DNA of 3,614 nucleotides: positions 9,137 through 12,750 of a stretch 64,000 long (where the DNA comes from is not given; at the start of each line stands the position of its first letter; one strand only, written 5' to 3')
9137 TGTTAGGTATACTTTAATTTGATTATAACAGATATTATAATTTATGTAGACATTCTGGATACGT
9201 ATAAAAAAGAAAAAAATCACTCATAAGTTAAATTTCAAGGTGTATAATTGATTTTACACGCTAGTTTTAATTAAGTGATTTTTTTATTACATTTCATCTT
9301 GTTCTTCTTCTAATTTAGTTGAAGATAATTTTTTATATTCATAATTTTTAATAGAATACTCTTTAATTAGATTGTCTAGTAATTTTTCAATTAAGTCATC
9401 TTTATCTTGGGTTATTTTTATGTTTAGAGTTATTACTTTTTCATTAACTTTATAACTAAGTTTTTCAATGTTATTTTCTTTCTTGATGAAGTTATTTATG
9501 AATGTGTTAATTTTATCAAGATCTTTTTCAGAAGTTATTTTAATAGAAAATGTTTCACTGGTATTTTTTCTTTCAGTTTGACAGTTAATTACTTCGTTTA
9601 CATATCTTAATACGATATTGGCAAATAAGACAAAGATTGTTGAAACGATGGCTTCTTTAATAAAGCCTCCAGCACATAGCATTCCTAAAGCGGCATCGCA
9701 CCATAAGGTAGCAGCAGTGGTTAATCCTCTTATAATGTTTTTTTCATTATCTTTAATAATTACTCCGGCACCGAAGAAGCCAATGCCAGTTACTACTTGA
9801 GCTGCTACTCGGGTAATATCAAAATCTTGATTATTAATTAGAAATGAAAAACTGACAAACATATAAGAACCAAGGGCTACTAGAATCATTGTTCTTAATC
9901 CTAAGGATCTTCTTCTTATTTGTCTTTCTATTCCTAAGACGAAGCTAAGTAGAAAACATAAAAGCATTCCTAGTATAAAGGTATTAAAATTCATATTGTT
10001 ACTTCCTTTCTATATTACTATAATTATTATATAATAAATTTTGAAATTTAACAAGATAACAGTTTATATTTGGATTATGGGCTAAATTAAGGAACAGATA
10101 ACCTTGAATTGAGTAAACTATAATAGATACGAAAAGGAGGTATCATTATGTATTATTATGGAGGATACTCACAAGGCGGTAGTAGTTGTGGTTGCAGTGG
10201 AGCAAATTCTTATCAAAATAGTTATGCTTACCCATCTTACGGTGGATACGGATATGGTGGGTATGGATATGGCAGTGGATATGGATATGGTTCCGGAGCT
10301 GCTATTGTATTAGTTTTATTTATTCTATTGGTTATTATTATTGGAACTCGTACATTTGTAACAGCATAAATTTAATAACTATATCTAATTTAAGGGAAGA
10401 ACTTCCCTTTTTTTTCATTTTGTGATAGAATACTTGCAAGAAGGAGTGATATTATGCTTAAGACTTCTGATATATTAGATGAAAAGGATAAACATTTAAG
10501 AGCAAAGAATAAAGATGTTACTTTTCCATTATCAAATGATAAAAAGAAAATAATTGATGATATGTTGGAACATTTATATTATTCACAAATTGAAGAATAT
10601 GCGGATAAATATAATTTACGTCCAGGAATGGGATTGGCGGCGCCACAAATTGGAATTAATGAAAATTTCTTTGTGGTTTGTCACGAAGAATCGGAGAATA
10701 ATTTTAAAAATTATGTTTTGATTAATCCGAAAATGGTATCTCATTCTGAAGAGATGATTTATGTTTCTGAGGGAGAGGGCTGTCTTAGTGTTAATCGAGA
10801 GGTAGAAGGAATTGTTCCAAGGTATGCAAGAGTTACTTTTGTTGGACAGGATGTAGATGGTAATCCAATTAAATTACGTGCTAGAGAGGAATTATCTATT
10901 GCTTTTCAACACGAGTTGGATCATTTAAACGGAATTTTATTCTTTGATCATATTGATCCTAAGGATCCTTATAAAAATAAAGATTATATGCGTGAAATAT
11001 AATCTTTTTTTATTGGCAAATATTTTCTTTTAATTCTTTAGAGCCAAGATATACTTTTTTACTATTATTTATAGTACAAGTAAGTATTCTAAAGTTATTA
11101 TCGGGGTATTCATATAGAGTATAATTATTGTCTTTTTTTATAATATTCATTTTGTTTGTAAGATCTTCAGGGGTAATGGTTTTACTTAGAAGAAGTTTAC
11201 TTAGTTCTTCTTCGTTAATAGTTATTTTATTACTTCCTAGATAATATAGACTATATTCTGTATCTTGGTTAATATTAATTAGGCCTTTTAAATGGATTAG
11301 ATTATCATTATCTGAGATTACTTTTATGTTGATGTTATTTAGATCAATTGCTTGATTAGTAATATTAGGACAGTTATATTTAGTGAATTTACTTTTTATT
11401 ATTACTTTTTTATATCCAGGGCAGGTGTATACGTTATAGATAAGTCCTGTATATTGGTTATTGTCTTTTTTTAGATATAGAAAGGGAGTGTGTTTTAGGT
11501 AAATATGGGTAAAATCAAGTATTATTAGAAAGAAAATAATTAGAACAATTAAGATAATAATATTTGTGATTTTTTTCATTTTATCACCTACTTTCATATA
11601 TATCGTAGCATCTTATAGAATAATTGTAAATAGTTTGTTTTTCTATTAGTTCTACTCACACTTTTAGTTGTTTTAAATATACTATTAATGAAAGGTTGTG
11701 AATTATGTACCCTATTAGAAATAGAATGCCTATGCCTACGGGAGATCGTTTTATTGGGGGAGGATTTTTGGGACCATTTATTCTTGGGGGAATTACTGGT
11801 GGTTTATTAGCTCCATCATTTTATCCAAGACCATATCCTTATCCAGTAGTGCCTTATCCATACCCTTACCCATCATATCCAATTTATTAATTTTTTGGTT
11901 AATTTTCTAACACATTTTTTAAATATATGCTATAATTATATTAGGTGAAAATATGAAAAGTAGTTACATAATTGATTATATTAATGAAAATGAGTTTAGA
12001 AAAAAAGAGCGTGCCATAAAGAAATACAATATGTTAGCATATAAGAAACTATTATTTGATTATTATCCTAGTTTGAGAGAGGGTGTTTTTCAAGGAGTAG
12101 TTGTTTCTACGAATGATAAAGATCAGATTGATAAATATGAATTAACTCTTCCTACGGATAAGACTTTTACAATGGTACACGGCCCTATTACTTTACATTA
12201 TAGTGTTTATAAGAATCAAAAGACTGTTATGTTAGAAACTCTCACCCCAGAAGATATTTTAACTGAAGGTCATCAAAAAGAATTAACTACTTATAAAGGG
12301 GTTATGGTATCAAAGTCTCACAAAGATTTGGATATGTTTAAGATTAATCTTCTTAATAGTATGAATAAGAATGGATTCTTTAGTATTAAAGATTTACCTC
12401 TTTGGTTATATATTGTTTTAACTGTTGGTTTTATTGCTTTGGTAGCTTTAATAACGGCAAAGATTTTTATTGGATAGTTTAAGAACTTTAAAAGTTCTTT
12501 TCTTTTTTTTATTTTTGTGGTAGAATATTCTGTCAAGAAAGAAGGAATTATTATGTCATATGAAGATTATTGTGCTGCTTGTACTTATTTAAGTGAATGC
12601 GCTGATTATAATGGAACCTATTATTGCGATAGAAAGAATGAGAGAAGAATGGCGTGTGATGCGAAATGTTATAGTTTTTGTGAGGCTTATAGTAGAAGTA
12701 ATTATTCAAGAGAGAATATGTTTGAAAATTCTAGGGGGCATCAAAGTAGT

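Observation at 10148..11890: Two Tyr-rich low-complexity mini-proteins (GYG-repeat and PYP-repeat) flanking def: candidate spore-coat or cross-linked envelope components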

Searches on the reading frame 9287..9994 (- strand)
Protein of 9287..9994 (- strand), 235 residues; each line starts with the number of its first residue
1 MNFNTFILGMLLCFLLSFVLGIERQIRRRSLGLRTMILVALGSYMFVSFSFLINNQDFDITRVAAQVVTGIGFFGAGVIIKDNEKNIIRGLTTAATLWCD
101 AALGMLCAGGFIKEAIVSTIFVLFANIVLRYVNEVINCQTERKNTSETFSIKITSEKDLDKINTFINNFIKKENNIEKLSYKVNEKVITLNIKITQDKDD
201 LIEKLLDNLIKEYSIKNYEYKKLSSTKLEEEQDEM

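Call 5: search_protein_families(library=pfam, proteins=[window:9287-9994:-], max_evalue=0.1)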
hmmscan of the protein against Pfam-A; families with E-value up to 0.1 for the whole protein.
window:9287-9994:- (235 aa): 4 families
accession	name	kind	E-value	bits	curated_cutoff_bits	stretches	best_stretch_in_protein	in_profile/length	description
PF02308.21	MgtC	-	6.9e-37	126.9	31.4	1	10-133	1-119/121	MgtC family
PF01757.29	Acyl_transf_3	-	0.0087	15.6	31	1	10-112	131-229/326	Acyltransferase domain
PF09911.14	DUF2140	-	0.019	14.9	34.3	1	116-184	13-78/187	Uncharacterized protein conserved in bacteria (DUF2140)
PF11947.13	DUF3464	-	0.07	13.3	25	0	39-79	70-109/149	Photosynthesis affected mutant 68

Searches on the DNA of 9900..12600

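Call 63: search_rna_families(source=window, start=9900, end=12600, threshold=evalue, max_evalue=1)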
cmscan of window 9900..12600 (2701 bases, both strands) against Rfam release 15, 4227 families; matches with E-value up to 1: 0.
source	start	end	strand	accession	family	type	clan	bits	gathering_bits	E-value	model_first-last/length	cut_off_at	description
